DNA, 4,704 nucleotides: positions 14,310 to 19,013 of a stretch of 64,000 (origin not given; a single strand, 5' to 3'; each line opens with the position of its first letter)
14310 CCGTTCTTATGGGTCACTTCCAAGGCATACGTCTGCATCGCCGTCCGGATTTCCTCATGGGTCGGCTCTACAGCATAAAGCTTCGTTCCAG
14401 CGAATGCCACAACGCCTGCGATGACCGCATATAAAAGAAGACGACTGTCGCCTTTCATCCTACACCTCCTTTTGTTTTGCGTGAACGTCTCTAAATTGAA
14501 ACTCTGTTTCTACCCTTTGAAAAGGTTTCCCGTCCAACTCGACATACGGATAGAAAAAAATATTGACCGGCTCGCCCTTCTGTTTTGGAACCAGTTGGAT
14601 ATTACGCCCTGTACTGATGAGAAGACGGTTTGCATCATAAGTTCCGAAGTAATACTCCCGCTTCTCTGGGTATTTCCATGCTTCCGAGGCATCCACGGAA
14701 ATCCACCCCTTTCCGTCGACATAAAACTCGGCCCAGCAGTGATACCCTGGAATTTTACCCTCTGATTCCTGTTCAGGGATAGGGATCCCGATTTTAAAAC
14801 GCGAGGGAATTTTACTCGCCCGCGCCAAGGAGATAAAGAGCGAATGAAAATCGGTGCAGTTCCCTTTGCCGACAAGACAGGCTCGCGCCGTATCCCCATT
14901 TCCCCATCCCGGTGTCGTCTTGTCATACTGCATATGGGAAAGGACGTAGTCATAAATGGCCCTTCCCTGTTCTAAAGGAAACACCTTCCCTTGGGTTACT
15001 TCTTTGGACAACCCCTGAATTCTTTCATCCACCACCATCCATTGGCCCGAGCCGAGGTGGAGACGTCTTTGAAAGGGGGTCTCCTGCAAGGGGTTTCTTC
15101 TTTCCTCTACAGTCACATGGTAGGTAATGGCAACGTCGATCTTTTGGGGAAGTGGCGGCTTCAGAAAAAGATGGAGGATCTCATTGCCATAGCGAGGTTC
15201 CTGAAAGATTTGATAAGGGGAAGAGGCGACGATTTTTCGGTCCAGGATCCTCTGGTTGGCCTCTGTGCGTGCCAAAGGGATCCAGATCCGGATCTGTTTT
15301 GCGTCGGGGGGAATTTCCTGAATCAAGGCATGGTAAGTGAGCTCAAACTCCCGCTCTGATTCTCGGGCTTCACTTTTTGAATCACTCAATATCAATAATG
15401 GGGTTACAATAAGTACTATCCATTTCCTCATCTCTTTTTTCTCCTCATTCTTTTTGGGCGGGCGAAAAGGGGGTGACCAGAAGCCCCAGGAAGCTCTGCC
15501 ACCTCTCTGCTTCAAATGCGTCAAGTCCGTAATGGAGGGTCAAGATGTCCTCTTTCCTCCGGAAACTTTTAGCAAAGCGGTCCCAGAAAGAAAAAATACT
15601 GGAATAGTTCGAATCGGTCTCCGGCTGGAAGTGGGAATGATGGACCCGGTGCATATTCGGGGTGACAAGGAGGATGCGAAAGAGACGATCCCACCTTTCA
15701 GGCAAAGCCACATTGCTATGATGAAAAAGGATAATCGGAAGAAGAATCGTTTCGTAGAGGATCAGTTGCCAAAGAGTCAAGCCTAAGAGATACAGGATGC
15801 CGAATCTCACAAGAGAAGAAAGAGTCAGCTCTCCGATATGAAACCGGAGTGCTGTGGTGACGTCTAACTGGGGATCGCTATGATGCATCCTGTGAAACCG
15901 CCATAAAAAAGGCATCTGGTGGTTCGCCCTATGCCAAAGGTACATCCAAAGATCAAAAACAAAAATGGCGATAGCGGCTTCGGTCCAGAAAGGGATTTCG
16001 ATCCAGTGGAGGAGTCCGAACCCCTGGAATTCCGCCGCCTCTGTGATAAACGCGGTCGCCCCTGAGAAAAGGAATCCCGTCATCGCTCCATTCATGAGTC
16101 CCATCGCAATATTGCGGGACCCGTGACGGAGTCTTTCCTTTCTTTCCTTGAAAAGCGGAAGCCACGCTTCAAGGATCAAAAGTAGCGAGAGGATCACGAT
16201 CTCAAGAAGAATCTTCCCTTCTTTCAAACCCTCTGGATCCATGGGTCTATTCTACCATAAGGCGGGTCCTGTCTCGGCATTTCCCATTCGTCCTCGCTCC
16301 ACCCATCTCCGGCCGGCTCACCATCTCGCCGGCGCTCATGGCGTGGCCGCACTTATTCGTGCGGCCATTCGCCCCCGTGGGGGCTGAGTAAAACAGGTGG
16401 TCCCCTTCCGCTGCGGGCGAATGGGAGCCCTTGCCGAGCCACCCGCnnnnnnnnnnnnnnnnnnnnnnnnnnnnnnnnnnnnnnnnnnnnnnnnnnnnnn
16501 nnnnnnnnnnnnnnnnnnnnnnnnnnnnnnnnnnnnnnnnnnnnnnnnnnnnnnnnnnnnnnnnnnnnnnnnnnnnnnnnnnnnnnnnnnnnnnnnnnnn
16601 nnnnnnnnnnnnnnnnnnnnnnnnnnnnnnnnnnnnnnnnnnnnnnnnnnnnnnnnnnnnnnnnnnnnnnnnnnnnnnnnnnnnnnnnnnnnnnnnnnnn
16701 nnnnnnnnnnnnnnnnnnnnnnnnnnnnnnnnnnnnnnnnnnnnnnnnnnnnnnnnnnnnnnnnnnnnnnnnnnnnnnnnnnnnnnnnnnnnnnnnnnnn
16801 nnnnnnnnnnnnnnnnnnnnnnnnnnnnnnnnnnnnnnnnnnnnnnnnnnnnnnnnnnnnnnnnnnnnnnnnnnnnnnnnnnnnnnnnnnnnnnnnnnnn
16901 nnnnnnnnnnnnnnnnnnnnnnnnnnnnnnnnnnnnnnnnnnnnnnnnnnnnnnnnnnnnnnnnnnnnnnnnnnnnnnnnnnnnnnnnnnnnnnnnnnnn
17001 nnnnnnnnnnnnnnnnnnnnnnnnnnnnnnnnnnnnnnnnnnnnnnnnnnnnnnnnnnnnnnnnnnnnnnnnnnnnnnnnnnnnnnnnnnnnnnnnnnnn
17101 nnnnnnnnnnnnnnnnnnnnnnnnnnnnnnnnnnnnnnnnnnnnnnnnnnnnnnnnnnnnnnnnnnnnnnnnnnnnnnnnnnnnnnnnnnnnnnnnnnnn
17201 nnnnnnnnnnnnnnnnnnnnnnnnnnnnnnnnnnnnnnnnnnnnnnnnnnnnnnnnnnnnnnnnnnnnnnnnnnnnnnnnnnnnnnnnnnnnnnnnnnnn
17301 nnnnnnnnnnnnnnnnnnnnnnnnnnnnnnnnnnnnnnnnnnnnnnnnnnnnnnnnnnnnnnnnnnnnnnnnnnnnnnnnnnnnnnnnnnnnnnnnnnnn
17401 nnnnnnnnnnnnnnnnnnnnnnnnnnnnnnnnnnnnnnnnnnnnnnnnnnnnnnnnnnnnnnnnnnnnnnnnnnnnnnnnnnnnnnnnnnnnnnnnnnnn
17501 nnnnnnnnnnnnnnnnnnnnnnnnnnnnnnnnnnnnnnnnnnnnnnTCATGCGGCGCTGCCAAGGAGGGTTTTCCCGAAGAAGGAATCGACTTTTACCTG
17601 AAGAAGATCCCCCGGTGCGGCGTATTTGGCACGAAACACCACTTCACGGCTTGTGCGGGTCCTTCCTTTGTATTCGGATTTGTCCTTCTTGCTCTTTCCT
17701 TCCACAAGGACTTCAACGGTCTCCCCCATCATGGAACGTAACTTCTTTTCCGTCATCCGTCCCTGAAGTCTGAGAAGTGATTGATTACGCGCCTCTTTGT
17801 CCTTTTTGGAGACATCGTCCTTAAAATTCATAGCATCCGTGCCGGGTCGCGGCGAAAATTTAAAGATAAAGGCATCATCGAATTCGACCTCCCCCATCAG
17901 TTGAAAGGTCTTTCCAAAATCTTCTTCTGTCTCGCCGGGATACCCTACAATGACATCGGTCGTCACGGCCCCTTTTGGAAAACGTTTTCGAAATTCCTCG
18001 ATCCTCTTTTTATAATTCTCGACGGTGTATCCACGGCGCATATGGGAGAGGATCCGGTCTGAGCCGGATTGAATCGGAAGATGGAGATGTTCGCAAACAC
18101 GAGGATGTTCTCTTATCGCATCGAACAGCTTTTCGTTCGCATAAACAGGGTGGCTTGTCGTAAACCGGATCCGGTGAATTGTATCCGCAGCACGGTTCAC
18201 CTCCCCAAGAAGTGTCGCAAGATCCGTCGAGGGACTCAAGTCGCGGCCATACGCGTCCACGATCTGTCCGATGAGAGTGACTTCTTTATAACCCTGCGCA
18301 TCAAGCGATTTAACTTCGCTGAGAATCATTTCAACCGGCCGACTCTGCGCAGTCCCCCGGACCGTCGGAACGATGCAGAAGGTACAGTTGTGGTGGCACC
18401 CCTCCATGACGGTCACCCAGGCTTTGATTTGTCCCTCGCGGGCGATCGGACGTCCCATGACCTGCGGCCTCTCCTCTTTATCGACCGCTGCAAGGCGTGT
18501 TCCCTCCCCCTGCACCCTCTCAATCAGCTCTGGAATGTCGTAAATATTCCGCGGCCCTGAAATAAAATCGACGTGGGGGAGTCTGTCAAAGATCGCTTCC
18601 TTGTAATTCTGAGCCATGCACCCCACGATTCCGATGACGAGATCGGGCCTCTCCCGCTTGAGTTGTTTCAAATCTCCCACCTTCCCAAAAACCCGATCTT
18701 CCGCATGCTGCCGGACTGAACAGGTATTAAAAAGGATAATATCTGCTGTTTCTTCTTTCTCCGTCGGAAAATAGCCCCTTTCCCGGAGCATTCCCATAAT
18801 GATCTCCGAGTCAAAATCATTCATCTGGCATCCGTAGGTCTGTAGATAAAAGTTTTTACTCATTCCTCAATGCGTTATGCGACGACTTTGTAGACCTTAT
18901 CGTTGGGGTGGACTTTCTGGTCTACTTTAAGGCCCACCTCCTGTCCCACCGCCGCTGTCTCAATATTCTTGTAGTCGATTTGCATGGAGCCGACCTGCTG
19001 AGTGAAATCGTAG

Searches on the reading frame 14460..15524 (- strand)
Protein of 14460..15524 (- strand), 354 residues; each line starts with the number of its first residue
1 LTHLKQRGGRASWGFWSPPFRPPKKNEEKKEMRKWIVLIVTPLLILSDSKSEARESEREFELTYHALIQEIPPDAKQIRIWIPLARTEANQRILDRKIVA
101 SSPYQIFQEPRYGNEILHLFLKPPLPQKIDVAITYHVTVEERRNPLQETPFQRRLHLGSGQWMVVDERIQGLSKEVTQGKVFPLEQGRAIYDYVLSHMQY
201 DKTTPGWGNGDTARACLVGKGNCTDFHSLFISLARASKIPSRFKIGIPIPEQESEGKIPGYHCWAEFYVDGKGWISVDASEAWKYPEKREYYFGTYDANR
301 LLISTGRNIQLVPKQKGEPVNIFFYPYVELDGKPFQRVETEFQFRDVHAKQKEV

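Call 56: search_protein_families(library=pfam, proteins=[window:14460-15524:-], max_evalue=0.001)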
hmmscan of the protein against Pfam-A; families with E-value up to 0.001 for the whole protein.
window:14460-15524:- (354 aa): 1 family
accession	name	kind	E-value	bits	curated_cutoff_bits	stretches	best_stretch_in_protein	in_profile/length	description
PF01841.26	Transglut_core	-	1e-25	90.5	23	1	172-279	3-108/108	Transglutaminase-like superfamily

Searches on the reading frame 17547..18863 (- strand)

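Call 63: search_protein_families(library=pfam, proteins=[window:17547-18863:-], max_evalue=0.00001)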
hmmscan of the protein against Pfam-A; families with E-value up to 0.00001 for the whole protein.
window:17547-18863:- (438 aa): 3 families
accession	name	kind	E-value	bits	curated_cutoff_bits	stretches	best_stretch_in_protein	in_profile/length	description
PF00919.26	UPF0004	-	3.9e-31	107.4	27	1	5-103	2-98/98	Uncharacterized protein family UPF0004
PF04055.27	Radical_SAM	-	4.6e-29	102.2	29.5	1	151-322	2-165/166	Radical SAM superfamily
PF01938.26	TRAM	-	2.9e-06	27.5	21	1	376-435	1-58/61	TRAM domain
